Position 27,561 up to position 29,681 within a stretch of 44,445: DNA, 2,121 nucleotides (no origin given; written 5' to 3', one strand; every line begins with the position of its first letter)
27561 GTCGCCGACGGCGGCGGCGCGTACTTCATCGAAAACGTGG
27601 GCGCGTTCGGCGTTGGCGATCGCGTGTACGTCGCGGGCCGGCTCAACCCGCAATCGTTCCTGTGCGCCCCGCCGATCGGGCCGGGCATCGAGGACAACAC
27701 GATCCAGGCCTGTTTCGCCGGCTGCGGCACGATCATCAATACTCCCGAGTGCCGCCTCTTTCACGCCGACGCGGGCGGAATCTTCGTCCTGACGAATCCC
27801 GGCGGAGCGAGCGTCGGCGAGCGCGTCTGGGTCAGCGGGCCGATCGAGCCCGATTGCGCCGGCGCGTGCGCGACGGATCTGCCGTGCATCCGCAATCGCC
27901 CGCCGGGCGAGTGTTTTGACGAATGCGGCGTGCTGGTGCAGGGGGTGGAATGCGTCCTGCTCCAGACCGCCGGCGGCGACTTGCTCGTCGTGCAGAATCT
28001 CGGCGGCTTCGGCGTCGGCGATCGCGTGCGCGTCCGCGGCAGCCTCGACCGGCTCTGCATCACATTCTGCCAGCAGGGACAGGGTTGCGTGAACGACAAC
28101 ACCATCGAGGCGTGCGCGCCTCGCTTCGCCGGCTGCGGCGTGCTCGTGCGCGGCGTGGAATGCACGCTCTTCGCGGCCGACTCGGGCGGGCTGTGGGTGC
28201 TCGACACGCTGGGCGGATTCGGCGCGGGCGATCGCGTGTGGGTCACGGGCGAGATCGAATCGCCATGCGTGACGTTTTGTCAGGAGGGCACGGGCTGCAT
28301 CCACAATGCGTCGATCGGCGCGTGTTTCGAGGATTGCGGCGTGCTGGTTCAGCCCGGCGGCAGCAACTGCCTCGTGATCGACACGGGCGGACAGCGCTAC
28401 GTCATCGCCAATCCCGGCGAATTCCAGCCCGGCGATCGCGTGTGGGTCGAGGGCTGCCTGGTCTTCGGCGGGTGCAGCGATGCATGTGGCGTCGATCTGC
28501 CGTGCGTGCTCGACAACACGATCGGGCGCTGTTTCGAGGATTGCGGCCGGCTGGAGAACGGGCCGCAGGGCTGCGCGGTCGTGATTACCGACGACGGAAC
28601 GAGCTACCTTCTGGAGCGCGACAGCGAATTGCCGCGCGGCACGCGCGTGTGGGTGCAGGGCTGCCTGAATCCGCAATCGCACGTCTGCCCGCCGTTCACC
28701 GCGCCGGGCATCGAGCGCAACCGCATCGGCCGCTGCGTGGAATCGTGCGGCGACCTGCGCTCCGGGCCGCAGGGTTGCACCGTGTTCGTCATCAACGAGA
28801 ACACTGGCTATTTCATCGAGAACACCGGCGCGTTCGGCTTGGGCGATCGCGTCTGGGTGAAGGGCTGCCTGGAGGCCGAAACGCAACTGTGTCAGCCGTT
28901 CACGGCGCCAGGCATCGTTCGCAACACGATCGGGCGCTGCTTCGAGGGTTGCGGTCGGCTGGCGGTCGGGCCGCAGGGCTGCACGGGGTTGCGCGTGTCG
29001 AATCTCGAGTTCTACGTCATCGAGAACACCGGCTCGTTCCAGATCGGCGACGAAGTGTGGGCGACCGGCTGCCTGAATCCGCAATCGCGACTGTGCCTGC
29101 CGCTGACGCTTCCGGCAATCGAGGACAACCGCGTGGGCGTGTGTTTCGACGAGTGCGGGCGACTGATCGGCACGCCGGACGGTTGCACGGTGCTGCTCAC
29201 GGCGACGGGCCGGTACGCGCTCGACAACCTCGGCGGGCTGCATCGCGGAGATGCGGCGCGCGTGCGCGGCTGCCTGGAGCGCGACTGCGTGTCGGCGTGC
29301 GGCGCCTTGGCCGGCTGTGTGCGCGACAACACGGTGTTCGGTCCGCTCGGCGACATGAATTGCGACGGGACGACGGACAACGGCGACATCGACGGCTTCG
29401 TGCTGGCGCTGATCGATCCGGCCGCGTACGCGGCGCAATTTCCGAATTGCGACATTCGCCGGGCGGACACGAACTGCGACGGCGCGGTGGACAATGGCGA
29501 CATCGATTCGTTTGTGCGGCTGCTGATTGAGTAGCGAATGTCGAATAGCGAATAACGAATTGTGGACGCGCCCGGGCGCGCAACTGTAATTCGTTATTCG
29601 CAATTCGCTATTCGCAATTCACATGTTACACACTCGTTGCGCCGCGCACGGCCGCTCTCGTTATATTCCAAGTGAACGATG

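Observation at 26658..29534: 958-aa secreted protein made of two unrecognised repeat families, including nine ~68-aa Cys-rich repeats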

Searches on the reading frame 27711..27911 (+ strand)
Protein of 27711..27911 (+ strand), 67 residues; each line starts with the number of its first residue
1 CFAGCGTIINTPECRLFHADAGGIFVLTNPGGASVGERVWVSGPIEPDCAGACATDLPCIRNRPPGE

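Call 9: search_protein_families(library=pfam, proteins=[window:27711-27911:+], max_evalue=10)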
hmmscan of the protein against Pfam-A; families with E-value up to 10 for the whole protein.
window:27711-27911:+ (67 aa): 1 family
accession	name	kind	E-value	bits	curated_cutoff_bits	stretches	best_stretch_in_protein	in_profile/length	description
PF19135.5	DUF5818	-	0.0019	18.1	27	1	6-45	2-43/57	Protein of unknown function (DUF5818)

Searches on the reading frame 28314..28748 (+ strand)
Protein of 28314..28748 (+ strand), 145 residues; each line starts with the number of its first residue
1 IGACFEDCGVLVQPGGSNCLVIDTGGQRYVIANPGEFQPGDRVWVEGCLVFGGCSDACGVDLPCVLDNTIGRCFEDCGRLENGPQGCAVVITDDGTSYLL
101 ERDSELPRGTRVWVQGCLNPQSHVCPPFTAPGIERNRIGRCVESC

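Call 34: search_solved_structures(query=A2, max_evalue=1)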
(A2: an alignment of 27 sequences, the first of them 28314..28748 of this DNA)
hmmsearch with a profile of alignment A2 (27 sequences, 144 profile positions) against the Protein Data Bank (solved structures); distinct sequences matched with E-value up to 1: 1.
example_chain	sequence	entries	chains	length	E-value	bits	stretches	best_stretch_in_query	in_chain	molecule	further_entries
9t4q_A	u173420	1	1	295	0.42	13.5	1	66-100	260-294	Probable secreted beta-glucosidase SIM1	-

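Call 37: predict_structure(alignment_id=A2)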
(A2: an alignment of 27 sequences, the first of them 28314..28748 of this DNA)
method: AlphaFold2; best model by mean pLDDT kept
length: 145 residues; sequences in the alignment: 27
mean_pLDDT: 93.6   pTM: 0.85
mean pLDDT of the five models: 93.6, 93.2, 92.4, 92.3, 92.3
residues with pLDDT >= 90: 124; 70-90: 18; 50-70: 3; < 50: 0
segments of 3 or more residues with pLDDT < 50: none
pLDDT, mean of each block of 10 residues (from residue 1): 91 88 96 95 97 80 95 98 96 98 93 98 95 97 81
secondary structure, 60 per line:
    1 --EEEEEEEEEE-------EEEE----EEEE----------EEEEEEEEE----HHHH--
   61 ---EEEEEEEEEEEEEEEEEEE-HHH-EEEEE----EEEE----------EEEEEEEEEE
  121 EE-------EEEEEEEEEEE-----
elements in order: E3-12 E20-23 E28-31 E42-50 H55-58 E64-82 E88-92 E97-100 E111-122 E130-140
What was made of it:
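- On OB fold: Five strands per unit (call 37).
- On Cys-rich metal-binding mini-domain (metallothionein- or zinc-ribbon-like): The predicted fold is an ordinary beta barrel (call 37).
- The two-unit AF2 model has pLDDT 93.6 and pTM 0.85, with one strand (residues 64-82) crossing the junction (call 37).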

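Call 39: fold_search(model_id=the predicted structure, library=pdb)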
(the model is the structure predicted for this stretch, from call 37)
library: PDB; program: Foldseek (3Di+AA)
matches with E <= 10: 1108; with E <= 0.001: 0
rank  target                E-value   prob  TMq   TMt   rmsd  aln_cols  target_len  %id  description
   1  2ix1_A                1.5e-03  0.99  0.30  0.08  11.6       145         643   10  RNase II D209N mutant (released 2006-10-05)
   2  9guq_B                6.6e-03  0.94  0.28  0.24  13.2       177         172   14  30S PIC (Pre-Initiation complex) (released 2024-11-20)
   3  2id0_A                7.8e-03  0.96  0.27  0.08  11.6       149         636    9  Escherichia coli RNase II (released 2006-10-03)
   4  4l5t_B                8.2e-03  0.97  0.36  0.30  13.2       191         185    8  Crystal structure of the tetrameric p202 HIN2 (released 2013-07-31)
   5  4jbj_B                1.0e-02  0.95  0.32  0.26  12.9       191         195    7  Structural mimicry for functional antagonism (released 2013-06-26)
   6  3go5                  1.1e-02  0.90  0.26  0.15  13.5       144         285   13  Crystal structure of a multidomain protein with nucleic acid binding domains (sp_0946) from streptococcus pneumoniae tig (released 2009-04-07)
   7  7a05_MODEL_1_A        1.4e-02  0.90  0.27  0.23  13.5       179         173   14  NMR structure of D3-D4 domains of Vibrio vulnificus ribosomal protein S1 (released 2021-06-23)
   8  9gut_B                1.6e-02  0.91  0.28  0.09  13.9       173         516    9  30S mRNA delivery complex (bS1 resolved) (released 2024-11-20)
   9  7zhr_A                1.8e-02  0.77  0.27  0.21   9.5       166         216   10  Complex structure of drosophila Unr CSD789 and pAbp RRM3 (released 2022-12-07)
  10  7px9_C                3.3e-02  0.77  0.25  0.10  10.5       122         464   15  Substrate-engaged mycobacterial Proteasome-associated ATPase - focused 3D refinement (state A) (released 2022-01-19)
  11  7pxd_A                3.4e-02  0.80  0.25  0.10  10.6       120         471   13  Substrate-engaged mycobacterial Proteasome-associated ATPase in complex with open-gate 20S CP - composite map (state B (released 2022-01-19)
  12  7pxc_C                3.4e-02  0.75  0.25  0.10  10.4       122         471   16  Substrate-engaged mycobacterial Proteasome-associated ATPase in complex with open-gate 20S CP - composite map (state A (released 2022-01-19)
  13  8y5f_A                3.4e-02  0.60  0.25  0.12  16.2       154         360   13  Cryo-EM structure of E.coli spermidine transporter PotABC (released 2024-10-09)
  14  1bkb                  3.6e-02  0.66  0.28  0.30  14.2       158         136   13  INITIATION FACTOR 5A FROM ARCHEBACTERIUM PYROBACULUM AEROPHILUM (released 1998-11-04)
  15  7px9_E                3.8e-02  0.60  0.22  0.09  10.8       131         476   13  Substrate-engaged mycobacterial Proteasome-associated ATPase - focused 3D refinement (state A) (released 2022-01-19)
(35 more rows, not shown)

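Call 62: fold_search(model_id=the predicted structure, library=viral)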
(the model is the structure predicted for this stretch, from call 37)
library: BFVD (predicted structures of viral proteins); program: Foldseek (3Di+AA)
matches with E <= 10: 528; with E <= 0.001: 3
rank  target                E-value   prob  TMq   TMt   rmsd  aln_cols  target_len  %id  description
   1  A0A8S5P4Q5            1.1e-04  1.00  0.34  0.12  13.0       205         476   10  RING finger family 1 protein [Siphoviridae sp. ctkyp1]
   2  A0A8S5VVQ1            1.1e-04  1.00  0.37  0.12  16.3       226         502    9  (no name in the UniProt tables at hand)
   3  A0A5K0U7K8            2.8e-04  1.00  0.35  0.22  13.0       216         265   12  Uncharacterized protein [Yasminevirus sp. GU-2018]
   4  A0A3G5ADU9            4.7e-03  1.00  0.32  0.13   4.5        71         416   18  Uncharacterized protein [Satyrvirus sp.]
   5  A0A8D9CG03            4.7e-03  0.96  0.27  0.12  12.0       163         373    9  30S ribosomal protein S1 [uncultured marine phage]
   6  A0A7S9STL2            6.5e-03  0.96  0.28  0.12  13.8       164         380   13  S1 motif domain-containing protein [Virus NIOZ-UU157]
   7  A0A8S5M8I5            7.6e-03  0.85  0.28  0.16  14.6       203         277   10  Prokaryotic membrane lipoprotein lipid attachment site [Caudovirales sp. ctCiv1]
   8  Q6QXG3                1.9e-02  0.72  0.27  0.14  11.5       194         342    7  Lef-3 [Agrotis segetum granulosis virus]
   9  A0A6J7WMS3            2.0e-02  0.96  0.36  0.24  31.0       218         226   11  Uncharacterized protein [uncultured Caudovirales phage]
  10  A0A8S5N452            2.4e-02  1.00  0.37  0.19   5.2        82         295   16  DNA primase/helicase/DNA Complex, ATPase, hexamer, DNA replication [Podoviridae sp. ctiJY10]
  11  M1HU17                2.7e-02  0.54  0.25  0.09  16.6       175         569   11  (no name in the UniProt tables at hand)
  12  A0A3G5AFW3            3.2e-02  0.97  0.28  0.07   5.0        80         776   14  AAA+ ATPase domain-containing protein [Solivirus sp.]
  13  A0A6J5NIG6            3.5e-02  0.72  0.27  0.12  13.5       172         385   13  30S ribosomal protein S1 [uncultured Caudovirales phage]
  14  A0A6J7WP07            3.7e-02  0.47  0.21  0.29  16.9       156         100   11  Uncharacterized protein [uncultured Caudovirales phage]
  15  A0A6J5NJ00            3.9e-02  0.99  0.32  0.42   8.4        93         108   16  Uncharacterized protein [uncultured Caudovirales phage]
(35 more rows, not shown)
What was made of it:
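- On OB fold: The top hits are all OB domains, but the best PDB E-value is 1.5e-3; single-unit TM(target) is 0.43-0.52 (calls 39, 62).
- Closest known: OB-fold domains in tandem. Same: These are the best Foldseek matches; single-unit alignments give rmsd 3.1-5.7 A over 69-80 columns (calls 39, 62).
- Foldseek finds OB folds: RNase II, S1, HIN, Mpa, RPA and TOBE domains (calls 39, 62).
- Tried and rejected: Viral structure library: it added nothing beyond the OB folds (call 62).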

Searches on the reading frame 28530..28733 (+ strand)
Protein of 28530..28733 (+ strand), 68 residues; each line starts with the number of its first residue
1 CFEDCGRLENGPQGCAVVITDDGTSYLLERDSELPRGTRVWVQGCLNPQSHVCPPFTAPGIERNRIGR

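Call 9: search_protein_families(library=pfam, proteins=[window:28530-28733:+], max_evalue=10)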
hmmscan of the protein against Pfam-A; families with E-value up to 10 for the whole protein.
window:28530-28733:+ (68 aa): 1 family
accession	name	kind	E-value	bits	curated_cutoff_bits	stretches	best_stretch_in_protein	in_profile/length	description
PF19135.5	DUF5818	-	0.00014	21.8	27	1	6-44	2-41/57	Protein of unknown function (DUF5818)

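Call 42: find_homologous_proteins(query=A3, max_evalue=0.001)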
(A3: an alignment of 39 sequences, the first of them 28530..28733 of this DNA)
Query A3 (39 sequences) (68 aa, profile of the alignment): 12 proteins with E <= 0.001 among 1051 candidates.
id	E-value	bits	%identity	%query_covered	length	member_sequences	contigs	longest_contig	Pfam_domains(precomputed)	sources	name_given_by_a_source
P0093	1.4e-20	91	41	65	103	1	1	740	-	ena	-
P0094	1.7e-20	90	41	68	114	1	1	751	PF19135.6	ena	-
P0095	3.4e-20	89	38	69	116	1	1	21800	PF19135.6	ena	-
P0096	1.4e-19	87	39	68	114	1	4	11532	PF19135.6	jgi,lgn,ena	-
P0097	5.4e-19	86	33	68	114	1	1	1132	PF19135.6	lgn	-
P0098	9.3e-19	85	35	68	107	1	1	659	-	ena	-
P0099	1.7e-17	81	33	71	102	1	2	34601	PF19135.6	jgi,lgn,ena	-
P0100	5.3e-17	79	38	69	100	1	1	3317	PF19135.6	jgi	-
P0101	2.1e-16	77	-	-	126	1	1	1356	PF18203.7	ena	-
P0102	2.5e-13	67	38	69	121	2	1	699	-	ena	-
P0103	5.7e-7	47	-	-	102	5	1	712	-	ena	-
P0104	2.6e-4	39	-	-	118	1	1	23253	PF19135.6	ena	-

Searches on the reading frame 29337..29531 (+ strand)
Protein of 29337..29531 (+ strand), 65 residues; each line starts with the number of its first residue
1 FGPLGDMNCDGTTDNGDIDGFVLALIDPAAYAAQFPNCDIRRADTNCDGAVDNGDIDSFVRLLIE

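Call 9: search_protein_families(library=pfam, proteins=[window:29337-29531:+], max_evalue=10)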
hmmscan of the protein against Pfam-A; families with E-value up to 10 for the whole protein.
window:29337-29531:+ (65 aa): 3 families
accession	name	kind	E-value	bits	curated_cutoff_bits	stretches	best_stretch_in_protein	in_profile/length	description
PF17395.7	DUF5403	-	0.036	15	29.2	1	13-35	52-73/97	Family of unknown function (DUF5403)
PF00404.24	Dockerin_1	-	0.68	10.6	22.9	1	4-57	1-50/57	Dockerin type I domain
PF11617.13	Cu-binding_MopE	-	7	7.4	27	0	42-52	19-29/30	Putative metal-binding motif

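Call 53: search_protein_families(library=pfam, alignment_id=A4, max_evalue=1)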
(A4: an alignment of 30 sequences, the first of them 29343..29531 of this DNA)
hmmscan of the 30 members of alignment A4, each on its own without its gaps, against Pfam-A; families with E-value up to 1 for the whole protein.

A. member 1, window:29343-29531:+ (63 aa): 2 families
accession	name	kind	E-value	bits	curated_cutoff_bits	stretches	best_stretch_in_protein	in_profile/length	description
PF17395.7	DUF5403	-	0.033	15.1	29.2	0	11-33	52-73/97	Family of unknown function (DUF5403)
PF00404.24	Dockerin_1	-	0.71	10.6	22.9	0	2-55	1-50/57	Dockerin type I domain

B. families by the number of members that match (of 30 scanned): 19 families
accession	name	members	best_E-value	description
PF00404.24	Dockerin_1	28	2.6e-08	Dockerin type I domain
PF00036.39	EF-hand_1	13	0.00033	EF hand domain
PF13833.12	EF-hand_8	8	0.0032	EF-hand domain pair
PF13405.12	EF-hand_6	7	0.0026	EF-hand domain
PF13202.12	EF-hand_5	7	0.067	EF hand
PF13499.12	EF-hand_7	6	0.0034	EF-hand domain pair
PF02412.23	TSP_3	2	0.11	Thrombospondin type 3 repeat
PF17395.7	DUF5403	1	0.033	Family of unknown function (DUF5403)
PF11080.13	GhoS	1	0.039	Endoribonuclease GhoS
PF06707.17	DUF1194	1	0.096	Protein of unknown function (DUF1194)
PF09248.15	DUF1965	1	0.1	Domain of unknown function (DUF1965)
PF25354.1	Ig_NUP210_16th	1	0.13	NUP210-like, Ig-like domain 16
PF24948.1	Citrate_synth_N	1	0.15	ATP-citrate synthase ATP-grasp domain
PF12256.14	TcdB_toxin_midN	1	0.21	Insecticide toxin TcdB middle/N-terminal region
PF24084.1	DUF7369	1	0.22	Domain of unknown function (DUF7369)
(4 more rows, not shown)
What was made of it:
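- On Dockerin type I (PF00404): 10.6 bits against 22.9, E 0.68-0.71 (calls 9, 53). 28 of 30 copies hit Dockerin_1 at E <= 1, best 2.6e-8 (call 53).
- Dockerin: 28 of 30 copies of the tag hit Pfam Dockerin_1, best 2.6e-8 (call 53).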

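Call 54: search_solved_structures(query=A4, max_evalue=10, show_alignments=1)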
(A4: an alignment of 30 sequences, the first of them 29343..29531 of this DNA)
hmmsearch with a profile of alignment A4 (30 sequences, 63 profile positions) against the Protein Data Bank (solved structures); distinct sequences matched with E-value up to 10: 78 (the best 60 are shown).
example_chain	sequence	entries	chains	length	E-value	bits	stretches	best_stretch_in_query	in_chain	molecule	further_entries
5m2o_B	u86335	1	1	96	7.9e-06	29.4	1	2-52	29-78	Group I Dockerin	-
1jfj_A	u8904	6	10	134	1.9e-05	28.2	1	3-45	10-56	CALCIUM-BINDING PROTEIN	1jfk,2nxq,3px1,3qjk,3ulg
2m7n_A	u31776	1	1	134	2.1e-05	28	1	3-45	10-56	Calcium-binding protein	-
2jnx_A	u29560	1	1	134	2.6e-05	27.7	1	3-60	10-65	Calcium binding protein 2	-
4cj0_A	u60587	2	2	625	2.8e-05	27.6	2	17-53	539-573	ENDOGLUCANASE D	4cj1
1clc_A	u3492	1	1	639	2.9e-05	27.6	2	17-53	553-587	ENDOGLUCANASE CELD; EC: 3.2.1.4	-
4fl4_A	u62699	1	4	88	2.9e-05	27.6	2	1-54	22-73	Glycoside hydrolase family 9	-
6kg9_A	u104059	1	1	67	4.2e-05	27.1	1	1-61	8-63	And cellulose-binding endoglucanase family 9 CelL ortholog dockerin domain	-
5m2s_B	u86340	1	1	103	0.00013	25.5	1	2-51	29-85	Doc8: Type I dockerin repeat domain from family 9 glycoside hydrolase WP_009982745[Ruminoc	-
6kgc_B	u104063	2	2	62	0.00016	25.2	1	1-61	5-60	And cellulose-binding endoglucanase family 9 CelL ortholog dockerin domain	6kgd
6kge_D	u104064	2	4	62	0.00024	24.6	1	1-61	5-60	And cellulose-binding endoglucanase family 9 CelL ortholog dockerin domain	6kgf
2ccl_B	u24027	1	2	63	0.00079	23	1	1-53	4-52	ENDO-1,4-BETA-XYLANASE Y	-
1ohz_B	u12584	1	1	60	0.0014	22.2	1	1-53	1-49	ENDO-1,4-BETA-XYLANASE Y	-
2be4_A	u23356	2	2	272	0.0035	20.9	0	31-50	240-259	hypothetical protein LOC449832 | Protein Zgc:100843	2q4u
6jlh_A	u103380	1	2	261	0.0037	20.8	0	31-50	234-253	Secretagogin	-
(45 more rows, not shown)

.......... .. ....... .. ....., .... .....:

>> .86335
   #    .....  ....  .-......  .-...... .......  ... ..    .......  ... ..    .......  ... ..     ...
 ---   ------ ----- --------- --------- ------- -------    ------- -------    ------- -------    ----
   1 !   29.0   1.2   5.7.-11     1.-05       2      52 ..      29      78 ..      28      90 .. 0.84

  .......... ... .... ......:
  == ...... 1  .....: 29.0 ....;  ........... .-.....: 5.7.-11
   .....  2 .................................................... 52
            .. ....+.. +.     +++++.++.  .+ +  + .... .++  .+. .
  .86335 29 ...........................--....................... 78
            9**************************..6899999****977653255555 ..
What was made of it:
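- On Dockerin type I (PF00404): The profile hits solved dockerins 5m2o_B (7.9e-6), 4fl4, 6kg9 and 1ohz (call 54).
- The profile hits solved dockerins, 5m2o_B at 7.9e-6 (call 54). The tag is related to genuine type-I dockerins at profile level, with both Ca-binding loops intact (calls 53, 54).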

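Call 55: search_protein_families(library=ncbifam, alignment_id=A4, max_evalue=1)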
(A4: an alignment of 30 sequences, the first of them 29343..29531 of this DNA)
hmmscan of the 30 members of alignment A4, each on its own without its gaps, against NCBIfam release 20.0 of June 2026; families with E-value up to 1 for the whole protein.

A. member 1, window:29343-29531:+ (63 aa): 0 families

B. families by the number of members that match (of 30 scanned): 6 families
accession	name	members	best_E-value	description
NF041540.1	dockerin_GC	14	0.00089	GC-type dockerin domain-anchored protein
NF045500.1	Omp28_seleno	3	0.027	Omp28-related selenoprotein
NF033486.1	harvest_ssl1498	2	0.14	photosystem II assembly protein Psb34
NF053691.1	BamM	1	0.039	BamM family beta-barrel-assembly machinery protein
NF049990.1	CellobisidaseCelK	1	0.043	cellulose 1,4-beta-cellobiosidase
NF009131.0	PRK12484.1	1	0.049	nicotinate phosphoribosyltransferase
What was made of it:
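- NCBIfam's related model is named 'GC-type dockerin domain-anchored protein' (call 55).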
